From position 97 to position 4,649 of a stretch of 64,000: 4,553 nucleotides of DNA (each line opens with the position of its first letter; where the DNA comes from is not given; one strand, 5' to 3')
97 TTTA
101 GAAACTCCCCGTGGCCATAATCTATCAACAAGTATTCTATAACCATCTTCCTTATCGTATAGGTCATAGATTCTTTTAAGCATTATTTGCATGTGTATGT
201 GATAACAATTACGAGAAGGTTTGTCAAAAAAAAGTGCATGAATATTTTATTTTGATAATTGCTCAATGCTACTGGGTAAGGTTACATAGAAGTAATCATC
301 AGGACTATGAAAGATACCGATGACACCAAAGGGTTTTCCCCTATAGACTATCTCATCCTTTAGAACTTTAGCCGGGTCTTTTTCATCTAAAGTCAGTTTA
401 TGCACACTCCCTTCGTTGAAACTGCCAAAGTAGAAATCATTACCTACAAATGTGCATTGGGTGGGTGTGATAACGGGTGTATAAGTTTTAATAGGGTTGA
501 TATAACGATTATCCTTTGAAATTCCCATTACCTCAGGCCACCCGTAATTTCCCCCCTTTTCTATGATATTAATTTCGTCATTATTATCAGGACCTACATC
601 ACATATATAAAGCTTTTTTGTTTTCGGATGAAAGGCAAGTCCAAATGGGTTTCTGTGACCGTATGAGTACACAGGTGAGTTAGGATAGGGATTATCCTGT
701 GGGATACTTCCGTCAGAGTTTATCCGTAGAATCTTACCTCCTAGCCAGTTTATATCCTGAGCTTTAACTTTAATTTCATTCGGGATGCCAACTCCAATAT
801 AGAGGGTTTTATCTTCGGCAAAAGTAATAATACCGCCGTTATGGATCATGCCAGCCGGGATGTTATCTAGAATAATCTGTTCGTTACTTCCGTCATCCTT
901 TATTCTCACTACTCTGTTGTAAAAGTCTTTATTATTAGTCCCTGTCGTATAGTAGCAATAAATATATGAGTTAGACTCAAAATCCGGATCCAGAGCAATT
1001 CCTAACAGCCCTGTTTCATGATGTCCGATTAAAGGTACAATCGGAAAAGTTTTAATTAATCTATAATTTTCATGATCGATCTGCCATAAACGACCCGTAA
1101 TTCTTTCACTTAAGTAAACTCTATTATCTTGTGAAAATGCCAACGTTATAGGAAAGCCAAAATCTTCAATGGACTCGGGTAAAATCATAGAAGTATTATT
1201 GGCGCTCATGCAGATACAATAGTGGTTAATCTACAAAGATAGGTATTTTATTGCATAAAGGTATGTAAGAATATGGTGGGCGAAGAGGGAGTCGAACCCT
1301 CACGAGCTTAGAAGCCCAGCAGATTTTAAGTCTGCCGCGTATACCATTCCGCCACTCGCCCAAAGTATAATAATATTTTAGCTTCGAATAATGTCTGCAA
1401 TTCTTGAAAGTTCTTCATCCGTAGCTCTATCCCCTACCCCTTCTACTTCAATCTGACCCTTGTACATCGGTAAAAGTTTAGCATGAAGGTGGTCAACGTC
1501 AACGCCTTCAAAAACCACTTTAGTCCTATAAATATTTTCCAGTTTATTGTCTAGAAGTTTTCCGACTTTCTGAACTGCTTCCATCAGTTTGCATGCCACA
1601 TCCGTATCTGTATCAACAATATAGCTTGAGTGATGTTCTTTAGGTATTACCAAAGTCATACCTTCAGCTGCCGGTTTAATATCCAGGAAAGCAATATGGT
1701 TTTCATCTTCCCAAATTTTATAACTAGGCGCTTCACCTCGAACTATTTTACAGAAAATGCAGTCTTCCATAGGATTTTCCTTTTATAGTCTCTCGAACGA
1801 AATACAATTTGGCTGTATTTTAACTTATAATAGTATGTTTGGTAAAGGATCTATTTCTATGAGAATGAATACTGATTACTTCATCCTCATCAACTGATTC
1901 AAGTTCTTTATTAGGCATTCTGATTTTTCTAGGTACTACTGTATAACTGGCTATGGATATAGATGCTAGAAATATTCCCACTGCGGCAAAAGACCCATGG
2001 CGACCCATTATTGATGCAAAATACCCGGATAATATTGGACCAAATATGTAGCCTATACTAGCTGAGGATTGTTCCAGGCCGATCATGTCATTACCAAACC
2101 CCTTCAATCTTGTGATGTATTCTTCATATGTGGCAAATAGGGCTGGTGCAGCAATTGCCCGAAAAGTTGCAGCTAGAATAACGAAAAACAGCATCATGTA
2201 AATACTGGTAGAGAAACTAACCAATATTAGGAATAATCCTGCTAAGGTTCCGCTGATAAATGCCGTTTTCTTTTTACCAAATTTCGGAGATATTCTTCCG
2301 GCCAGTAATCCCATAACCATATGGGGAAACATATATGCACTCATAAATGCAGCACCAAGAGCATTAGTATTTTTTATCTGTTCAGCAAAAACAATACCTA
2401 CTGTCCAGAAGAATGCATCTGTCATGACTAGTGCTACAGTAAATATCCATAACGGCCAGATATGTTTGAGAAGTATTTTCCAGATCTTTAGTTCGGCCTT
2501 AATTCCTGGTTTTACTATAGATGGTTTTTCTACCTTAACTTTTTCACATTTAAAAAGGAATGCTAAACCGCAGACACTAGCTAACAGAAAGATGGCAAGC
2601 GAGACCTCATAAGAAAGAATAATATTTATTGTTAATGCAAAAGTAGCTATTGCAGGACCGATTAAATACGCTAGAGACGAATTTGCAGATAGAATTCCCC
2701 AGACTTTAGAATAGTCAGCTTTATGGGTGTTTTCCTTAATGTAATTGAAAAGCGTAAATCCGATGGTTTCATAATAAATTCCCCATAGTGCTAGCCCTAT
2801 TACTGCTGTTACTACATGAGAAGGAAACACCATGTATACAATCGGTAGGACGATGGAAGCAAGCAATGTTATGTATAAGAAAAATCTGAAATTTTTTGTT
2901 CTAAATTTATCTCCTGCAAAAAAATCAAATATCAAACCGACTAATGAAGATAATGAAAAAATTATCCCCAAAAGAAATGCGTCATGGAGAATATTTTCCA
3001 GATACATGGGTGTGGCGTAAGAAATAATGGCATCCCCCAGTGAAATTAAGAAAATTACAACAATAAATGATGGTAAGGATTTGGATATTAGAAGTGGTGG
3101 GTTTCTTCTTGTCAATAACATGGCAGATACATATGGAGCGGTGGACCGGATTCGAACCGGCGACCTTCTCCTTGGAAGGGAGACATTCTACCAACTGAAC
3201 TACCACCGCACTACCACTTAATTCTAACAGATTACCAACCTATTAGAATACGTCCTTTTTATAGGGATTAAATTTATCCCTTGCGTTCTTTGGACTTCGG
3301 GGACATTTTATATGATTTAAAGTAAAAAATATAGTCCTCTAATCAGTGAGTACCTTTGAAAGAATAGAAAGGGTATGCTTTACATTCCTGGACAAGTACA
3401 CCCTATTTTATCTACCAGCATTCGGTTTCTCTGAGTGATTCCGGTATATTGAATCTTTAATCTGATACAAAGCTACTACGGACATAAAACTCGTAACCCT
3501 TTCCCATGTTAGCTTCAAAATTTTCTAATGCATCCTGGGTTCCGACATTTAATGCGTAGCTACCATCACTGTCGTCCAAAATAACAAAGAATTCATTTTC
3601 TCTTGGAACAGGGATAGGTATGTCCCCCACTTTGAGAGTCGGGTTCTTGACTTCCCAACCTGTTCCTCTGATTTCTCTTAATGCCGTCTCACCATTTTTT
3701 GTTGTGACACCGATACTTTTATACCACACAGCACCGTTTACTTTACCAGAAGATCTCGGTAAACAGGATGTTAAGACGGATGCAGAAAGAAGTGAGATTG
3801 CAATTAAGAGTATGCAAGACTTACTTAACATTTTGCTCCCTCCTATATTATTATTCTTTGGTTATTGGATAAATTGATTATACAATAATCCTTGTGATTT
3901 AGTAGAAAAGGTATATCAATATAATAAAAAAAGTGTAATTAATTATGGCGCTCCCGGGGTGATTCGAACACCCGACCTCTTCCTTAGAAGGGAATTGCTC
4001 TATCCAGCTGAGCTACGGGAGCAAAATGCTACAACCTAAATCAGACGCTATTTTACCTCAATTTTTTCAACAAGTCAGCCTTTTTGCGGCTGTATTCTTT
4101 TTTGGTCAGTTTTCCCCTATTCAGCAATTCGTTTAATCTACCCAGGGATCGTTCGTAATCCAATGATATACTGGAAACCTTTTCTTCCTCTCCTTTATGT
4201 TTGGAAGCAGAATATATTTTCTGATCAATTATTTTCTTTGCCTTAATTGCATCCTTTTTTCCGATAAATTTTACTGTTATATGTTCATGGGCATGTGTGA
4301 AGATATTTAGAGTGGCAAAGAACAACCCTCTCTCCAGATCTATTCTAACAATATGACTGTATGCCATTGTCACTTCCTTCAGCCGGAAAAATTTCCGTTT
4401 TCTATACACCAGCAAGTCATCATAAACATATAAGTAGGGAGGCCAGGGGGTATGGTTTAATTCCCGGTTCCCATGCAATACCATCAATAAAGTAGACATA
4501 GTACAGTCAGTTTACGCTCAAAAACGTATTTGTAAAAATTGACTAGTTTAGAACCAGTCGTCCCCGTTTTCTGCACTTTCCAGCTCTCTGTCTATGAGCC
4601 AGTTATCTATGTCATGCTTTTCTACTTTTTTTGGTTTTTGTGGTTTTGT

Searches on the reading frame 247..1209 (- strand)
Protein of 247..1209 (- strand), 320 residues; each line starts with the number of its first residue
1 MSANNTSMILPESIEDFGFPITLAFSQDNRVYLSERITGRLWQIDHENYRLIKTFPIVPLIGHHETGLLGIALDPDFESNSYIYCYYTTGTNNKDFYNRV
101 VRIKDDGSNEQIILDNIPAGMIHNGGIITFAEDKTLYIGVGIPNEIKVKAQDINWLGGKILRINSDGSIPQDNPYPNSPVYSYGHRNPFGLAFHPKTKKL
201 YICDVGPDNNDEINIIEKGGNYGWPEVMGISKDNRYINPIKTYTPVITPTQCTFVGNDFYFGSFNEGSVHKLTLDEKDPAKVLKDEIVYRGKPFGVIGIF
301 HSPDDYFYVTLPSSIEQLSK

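Call 58: search_protein_families(library=pfam, proteins=[window:247-1209:-], max_evalue=0.001)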
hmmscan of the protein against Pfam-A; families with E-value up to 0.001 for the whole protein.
window:247-1209:- (320 aa): 1 family
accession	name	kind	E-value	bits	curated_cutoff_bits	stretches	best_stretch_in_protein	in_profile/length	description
PF07995.17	GSDH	-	4.1e-59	201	25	1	20-310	4-322/332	Glucose / Sorbosone dehydrogenase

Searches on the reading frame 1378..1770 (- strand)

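Call 58: search_protein_families(library=pfam, proteins=[window:1378-1770:-], max_evalue=0.001)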
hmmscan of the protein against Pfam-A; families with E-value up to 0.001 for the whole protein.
window:1378-1770:- (130 aa): 2 families
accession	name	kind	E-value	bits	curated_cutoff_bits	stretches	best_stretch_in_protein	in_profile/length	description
PF01230.28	HIT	-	5.3e-14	53.1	21.5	1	11-104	1-97/98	HIT domain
PF11969.13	DcpS_C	-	1.4e-09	38.9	24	1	4-86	2-83/114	Scavenger mRNA decapping enzyme C-term binding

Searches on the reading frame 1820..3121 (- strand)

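Call 58: search_protein_families(library=pfam, proteins=[window:1820-3121:-], max_evalue=0.001)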
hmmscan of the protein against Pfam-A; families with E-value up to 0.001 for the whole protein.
window:1820-3121:- (433 aa): 1 family
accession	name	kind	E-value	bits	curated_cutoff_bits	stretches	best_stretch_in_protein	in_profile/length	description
PF07690.21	MFS_1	-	2.9e-27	95.9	33.4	2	225-407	2-185/347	Major Facilitator Superfamily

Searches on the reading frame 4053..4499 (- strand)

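Call 58: search_protein_families(library=pfam, proteins=[window:4053-4499:-], max_evalue=0.001)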
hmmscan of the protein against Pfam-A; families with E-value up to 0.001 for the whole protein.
window:4053-4499:- (148 aa): 2 families
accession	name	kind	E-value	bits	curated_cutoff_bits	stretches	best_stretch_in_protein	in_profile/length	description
PF14470.12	bPH_3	-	5.5e-06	27.2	23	1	27-92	29-94/95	Bacterial PH domain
PF09851.14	SHOCT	-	3.9e-05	23.7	27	1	119-144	3-28/28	Short C-terminal domain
